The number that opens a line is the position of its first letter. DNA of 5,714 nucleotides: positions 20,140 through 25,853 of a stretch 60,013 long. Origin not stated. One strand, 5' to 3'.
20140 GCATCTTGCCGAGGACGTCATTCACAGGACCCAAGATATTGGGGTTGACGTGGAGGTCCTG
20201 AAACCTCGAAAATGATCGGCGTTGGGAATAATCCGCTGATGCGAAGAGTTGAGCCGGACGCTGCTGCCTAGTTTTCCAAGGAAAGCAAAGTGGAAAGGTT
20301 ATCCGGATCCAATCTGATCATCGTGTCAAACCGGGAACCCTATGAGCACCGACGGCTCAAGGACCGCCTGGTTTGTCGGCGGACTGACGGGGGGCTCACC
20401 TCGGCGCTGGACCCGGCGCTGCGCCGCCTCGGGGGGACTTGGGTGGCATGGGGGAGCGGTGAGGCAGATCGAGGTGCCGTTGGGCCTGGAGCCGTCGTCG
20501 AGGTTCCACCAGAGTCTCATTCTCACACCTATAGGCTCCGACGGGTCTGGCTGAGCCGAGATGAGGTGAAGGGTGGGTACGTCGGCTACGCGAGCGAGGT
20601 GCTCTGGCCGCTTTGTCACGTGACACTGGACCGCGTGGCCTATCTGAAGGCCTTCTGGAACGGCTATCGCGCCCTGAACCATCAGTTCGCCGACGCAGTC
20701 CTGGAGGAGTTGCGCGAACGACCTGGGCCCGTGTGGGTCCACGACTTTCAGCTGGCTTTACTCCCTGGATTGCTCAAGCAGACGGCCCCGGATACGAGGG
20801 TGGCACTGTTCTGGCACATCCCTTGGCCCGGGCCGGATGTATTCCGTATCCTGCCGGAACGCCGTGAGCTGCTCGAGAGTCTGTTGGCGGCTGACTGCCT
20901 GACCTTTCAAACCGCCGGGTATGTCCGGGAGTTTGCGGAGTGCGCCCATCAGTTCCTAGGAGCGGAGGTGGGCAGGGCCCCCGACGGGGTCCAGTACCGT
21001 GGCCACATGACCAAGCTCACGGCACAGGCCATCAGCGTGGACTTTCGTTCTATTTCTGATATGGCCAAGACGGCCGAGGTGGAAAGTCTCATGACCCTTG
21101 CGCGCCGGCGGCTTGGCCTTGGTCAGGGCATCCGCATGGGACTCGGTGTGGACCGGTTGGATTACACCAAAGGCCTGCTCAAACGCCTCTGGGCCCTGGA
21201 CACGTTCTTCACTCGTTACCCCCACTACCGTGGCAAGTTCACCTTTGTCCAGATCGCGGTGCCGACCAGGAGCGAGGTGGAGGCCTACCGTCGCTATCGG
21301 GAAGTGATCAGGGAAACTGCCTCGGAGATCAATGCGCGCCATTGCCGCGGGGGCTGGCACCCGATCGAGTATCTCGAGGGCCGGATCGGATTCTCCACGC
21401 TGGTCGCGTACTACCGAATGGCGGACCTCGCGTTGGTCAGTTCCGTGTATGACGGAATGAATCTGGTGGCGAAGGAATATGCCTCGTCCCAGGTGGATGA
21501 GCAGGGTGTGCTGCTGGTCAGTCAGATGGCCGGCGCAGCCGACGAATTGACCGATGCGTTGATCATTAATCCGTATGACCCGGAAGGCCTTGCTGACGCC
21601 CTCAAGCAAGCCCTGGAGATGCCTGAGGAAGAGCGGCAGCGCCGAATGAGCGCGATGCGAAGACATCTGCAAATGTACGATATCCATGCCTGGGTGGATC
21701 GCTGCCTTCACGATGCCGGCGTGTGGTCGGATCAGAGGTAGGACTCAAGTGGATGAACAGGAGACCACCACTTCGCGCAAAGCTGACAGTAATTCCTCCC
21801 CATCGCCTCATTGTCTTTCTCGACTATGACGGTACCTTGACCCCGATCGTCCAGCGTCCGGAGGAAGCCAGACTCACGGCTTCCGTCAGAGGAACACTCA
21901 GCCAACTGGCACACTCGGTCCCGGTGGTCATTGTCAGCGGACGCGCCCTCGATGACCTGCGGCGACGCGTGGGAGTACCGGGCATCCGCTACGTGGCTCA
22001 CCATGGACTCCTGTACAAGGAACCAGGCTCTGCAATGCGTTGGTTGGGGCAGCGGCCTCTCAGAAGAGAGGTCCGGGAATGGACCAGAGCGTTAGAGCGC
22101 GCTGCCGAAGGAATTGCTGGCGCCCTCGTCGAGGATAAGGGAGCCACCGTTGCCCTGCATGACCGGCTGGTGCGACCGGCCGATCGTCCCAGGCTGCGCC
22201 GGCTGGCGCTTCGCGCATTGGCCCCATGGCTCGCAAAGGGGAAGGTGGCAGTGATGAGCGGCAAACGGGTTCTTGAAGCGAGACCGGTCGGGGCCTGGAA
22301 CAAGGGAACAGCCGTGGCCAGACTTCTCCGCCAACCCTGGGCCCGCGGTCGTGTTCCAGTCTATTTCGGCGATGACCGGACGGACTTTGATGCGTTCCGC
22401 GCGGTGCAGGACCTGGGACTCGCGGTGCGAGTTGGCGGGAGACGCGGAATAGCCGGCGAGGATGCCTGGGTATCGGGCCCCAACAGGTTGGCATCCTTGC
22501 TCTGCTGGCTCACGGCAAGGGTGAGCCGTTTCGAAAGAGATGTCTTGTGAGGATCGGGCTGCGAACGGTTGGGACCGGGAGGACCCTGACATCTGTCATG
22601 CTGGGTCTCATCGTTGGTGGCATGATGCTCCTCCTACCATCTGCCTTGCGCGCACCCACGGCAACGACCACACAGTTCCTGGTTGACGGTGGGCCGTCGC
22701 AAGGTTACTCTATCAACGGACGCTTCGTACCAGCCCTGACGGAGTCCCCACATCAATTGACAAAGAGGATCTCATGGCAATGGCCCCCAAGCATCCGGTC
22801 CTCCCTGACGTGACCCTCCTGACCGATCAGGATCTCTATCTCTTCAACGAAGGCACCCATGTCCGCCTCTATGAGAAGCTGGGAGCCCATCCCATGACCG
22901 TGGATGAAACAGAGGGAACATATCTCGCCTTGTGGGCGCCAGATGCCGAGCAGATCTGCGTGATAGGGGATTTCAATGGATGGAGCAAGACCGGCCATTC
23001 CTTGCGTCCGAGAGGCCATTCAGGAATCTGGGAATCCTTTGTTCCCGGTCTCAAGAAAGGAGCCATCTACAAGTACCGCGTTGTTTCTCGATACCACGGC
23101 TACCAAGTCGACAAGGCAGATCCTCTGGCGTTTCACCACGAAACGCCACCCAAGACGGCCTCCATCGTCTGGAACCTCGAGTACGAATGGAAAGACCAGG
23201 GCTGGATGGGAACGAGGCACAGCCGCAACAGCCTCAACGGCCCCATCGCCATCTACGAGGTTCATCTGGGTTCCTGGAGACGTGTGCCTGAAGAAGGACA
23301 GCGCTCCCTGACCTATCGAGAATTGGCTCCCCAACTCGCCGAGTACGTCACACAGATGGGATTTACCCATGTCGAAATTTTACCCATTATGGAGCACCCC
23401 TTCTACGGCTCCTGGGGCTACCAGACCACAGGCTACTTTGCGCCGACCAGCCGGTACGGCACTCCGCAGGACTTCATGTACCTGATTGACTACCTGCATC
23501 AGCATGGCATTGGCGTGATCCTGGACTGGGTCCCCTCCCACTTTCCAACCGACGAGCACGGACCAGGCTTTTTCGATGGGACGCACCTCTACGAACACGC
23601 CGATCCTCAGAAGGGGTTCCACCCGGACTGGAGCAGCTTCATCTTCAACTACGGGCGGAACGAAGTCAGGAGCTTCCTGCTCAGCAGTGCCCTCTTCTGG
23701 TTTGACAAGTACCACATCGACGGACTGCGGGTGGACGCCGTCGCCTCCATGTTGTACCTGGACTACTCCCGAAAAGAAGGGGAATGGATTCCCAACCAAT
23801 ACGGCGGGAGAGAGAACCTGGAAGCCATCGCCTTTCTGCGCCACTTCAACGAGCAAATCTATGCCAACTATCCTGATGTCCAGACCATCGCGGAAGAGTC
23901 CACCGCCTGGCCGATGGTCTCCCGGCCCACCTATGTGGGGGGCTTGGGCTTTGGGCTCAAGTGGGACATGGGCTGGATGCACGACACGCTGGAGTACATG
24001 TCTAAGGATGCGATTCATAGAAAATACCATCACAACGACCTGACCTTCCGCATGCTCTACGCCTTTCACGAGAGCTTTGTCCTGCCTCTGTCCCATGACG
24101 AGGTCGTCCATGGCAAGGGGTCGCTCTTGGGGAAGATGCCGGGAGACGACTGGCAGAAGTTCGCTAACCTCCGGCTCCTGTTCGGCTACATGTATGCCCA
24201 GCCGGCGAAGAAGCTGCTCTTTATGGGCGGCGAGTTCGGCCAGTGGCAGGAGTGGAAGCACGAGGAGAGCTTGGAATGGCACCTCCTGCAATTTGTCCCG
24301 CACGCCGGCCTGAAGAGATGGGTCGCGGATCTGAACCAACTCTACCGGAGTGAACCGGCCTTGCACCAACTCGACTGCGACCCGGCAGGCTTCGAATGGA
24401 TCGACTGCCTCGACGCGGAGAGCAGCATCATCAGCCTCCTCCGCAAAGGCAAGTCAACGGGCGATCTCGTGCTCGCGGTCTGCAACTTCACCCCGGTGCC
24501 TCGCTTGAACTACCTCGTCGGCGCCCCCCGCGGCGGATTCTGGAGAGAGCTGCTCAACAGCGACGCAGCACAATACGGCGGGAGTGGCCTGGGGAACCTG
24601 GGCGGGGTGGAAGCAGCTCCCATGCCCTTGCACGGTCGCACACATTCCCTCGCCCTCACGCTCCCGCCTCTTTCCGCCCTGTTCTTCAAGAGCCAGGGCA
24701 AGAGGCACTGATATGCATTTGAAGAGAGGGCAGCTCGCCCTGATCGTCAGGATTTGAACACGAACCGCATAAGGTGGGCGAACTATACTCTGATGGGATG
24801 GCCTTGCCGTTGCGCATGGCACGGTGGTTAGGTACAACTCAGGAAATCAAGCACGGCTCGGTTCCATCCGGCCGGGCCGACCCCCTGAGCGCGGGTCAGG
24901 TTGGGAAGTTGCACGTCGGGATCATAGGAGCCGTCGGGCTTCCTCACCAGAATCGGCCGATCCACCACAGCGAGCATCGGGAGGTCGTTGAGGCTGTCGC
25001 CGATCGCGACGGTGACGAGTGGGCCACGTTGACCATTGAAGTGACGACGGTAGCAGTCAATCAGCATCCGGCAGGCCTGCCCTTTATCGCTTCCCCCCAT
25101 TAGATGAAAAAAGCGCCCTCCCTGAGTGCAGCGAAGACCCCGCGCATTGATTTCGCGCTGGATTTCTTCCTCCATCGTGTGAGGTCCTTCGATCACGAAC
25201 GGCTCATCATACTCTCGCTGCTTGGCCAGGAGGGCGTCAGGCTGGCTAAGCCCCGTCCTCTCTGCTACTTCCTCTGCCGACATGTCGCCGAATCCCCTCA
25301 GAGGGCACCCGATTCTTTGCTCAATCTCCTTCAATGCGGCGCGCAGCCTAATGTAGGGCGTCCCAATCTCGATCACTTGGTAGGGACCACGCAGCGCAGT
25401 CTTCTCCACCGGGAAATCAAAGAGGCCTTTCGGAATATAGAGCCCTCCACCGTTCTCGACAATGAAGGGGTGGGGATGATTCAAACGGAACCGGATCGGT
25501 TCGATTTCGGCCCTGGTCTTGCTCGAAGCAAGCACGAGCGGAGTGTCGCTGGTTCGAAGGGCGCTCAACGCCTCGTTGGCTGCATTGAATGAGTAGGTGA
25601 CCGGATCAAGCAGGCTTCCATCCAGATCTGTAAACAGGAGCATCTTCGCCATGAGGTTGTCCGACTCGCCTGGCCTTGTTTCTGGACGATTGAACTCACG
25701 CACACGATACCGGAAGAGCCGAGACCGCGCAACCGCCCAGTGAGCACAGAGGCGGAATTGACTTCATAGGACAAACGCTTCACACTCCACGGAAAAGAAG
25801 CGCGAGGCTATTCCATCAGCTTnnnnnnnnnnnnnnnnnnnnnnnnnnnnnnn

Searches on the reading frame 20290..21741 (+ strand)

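Call 57: search_protein_families(library=pfam, proteins=[window:20290-21741:+], max_evalue=0.000001)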
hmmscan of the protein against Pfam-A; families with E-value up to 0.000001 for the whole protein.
window:20290-21741:+ (483 aa): 1 family
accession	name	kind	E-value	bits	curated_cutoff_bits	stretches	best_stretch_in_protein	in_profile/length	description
PF00982.27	Glyco_transf_20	-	3.8e-120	402.3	32.5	1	8-475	2-470/473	Glycosyltransferase family 20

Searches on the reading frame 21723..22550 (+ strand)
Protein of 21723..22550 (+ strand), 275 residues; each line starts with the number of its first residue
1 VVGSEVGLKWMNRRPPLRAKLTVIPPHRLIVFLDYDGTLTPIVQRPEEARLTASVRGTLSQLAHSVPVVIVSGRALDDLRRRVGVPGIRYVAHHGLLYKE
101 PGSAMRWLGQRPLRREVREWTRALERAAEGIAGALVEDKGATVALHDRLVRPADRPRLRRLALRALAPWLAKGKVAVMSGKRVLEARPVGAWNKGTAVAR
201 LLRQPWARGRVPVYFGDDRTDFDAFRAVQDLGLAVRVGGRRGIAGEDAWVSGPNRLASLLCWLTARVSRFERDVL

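Call 57: search_protein_families(library=pfam, proteins=[window:21723-22550:+], max_evalue=0.000001)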
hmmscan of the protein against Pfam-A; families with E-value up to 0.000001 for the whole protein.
window:21723-22550:+ (275 aa): 1 family
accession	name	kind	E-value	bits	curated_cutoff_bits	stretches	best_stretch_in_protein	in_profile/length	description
PF02358.22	Trehalose_PPase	-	3.3e-38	131.6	27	1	32-231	1-206/235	Trehalose-phosphatase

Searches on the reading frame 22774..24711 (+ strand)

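Call 57: search_protein_families(library=pfam, proteins=[window:22774-24711:+], max_evalue=0.000001)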
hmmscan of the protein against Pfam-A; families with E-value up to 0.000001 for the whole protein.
window:22774-24711:+ (645 aa): 3 families
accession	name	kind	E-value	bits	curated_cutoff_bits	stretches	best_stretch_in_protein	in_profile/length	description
PF02806.24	Alpha-amylase_C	-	2.8e-22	79.3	21.2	1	542-640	1-94/95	Alpha amylase, C-terminal all-beta domain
PF02922.24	CBM_48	-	2.1e-18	66.8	22.4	1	35-119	1-83/83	Carbohydrate-binding module 48 (Isoamylase N-terminal domain)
PF00128.31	Alpha-amylase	-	4e-16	59.7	22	1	190-259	26-94/446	Alpha amylase, catalytic domain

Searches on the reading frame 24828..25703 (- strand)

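Call 57: search_protein_families(library=pfam, proteins=[window:24828-25703:-], max_evalue=0.000001)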
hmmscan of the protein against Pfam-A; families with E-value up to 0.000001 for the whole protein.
window:24828-25703:- (291 aa): 1 family
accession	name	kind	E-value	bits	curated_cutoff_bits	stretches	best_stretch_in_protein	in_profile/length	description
PF08282.18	Hydrolase_3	-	2.2e-10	41.1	20.9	0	23-86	1-64/255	haloacid dehalogenase-like hydrolase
